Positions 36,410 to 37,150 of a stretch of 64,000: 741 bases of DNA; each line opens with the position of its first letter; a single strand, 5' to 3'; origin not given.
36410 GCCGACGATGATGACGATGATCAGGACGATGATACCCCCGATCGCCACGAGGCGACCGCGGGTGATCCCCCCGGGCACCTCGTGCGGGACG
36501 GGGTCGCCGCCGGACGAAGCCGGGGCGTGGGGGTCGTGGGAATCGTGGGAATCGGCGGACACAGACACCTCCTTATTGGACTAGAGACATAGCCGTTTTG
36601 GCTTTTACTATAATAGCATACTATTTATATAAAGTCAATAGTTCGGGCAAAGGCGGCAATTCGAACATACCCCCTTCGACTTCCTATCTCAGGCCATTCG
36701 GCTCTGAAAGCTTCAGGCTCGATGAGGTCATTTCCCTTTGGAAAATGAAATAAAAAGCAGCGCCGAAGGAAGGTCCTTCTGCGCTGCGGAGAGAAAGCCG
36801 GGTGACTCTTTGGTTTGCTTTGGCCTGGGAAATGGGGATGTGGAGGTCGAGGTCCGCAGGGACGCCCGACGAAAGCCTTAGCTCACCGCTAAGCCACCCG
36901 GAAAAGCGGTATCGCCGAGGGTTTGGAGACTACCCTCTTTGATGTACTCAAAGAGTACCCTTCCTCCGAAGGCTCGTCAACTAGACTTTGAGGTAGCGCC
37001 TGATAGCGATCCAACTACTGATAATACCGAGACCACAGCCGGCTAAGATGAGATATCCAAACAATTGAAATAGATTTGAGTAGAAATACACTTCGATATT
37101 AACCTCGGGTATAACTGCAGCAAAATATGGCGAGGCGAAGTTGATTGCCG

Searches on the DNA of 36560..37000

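Call 104: search_rna_families(source=window, start=36560, end=37000, threshold=evalue, max_evalue=1)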
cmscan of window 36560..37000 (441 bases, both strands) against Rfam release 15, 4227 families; matches with E-value up to 1: 1.
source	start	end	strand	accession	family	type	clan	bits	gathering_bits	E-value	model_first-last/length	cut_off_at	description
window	36589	36660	+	RF04208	MIR8742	Gene; miRNA;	-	16.9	130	0.8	30-103/131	no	MIR8742 microRNA precursor family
